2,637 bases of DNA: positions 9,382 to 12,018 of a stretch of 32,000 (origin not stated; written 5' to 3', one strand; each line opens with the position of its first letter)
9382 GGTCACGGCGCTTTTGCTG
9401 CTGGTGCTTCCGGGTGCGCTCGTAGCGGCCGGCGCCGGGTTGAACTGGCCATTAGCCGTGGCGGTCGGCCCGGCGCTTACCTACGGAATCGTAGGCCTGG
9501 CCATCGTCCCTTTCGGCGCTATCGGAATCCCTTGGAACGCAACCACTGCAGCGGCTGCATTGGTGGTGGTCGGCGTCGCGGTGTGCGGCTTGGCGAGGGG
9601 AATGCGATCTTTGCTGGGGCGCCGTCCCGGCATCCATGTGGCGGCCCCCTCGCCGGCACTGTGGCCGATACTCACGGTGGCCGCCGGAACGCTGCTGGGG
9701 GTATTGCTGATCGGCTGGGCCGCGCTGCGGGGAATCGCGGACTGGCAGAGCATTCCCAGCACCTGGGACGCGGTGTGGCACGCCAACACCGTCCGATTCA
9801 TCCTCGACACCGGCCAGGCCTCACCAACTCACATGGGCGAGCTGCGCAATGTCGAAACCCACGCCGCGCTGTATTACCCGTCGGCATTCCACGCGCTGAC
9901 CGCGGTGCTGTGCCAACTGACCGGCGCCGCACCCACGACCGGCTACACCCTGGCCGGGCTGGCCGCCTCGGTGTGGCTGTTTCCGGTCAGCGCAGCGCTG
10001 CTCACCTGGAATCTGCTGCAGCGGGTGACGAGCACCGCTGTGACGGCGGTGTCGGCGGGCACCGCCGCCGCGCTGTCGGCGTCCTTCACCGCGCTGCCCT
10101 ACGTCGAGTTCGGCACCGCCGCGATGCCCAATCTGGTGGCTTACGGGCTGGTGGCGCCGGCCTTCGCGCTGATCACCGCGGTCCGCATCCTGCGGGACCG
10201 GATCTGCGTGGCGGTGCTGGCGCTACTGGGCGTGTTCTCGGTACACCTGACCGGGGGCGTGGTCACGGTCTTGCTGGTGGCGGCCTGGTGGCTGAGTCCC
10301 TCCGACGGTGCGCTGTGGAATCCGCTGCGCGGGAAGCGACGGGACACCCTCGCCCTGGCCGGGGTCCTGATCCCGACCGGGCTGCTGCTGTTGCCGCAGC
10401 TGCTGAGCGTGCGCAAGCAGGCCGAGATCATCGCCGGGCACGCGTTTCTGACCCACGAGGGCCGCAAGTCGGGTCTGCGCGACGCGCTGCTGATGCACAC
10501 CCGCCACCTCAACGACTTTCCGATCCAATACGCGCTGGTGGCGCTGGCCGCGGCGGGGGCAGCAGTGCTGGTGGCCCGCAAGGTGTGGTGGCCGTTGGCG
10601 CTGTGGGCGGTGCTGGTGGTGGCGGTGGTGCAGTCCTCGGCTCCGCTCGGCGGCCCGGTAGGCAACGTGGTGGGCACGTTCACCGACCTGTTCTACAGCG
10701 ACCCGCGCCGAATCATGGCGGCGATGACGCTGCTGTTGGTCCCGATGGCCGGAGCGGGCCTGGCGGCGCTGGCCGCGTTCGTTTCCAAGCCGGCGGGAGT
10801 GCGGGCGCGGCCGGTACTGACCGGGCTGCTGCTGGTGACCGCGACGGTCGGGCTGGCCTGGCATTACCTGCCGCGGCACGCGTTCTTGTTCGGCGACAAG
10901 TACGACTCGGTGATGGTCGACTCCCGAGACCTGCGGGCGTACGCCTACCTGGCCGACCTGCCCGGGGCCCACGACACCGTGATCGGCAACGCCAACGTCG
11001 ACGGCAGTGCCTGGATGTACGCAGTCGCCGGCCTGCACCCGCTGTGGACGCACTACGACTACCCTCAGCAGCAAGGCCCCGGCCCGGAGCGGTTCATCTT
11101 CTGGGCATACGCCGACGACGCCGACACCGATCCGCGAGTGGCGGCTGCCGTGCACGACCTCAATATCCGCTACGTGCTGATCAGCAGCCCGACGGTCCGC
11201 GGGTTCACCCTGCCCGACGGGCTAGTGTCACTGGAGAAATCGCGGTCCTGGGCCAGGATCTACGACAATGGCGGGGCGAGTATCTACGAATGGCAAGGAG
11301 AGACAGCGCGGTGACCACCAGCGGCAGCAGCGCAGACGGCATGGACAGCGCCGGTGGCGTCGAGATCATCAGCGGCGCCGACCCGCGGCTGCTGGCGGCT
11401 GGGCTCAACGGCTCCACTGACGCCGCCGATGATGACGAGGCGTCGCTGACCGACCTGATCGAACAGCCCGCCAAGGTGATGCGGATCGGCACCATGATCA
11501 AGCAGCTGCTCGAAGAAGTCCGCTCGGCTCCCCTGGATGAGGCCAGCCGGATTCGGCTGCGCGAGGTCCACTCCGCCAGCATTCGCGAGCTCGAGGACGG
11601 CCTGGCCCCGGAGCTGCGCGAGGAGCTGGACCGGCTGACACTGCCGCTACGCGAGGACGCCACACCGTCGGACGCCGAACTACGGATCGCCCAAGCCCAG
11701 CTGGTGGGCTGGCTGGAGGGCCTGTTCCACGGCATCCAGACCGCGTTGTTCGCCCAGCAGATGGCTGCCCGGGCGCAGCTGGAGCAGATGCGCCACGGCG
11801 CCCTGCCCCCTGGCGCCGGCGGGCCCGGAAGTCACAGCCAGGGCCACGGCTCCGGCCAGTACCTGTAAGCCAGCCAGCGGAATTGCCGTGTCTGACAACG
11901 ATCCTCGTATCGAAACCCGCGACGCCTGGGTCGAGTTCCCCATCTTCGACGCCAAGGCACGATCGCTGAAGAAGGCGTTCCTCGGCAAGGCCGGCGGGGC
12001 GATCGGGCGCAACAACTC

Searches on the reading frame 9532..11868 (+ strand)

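Call 18: search_protein_families(library=pfam, proteins=[window:9532-11868:+], max_evalue=0.00001)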
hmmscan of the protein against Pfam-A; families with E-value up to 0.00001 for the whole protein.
window:9532-11868:+ (778 aa): 1 family
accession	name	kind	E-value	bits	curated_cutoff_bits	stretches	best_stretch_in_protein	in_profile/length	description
PF10759.14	BPA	-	2.6e-75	251.8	29.5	1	629-766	5-141/161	Bacterial proteasome activator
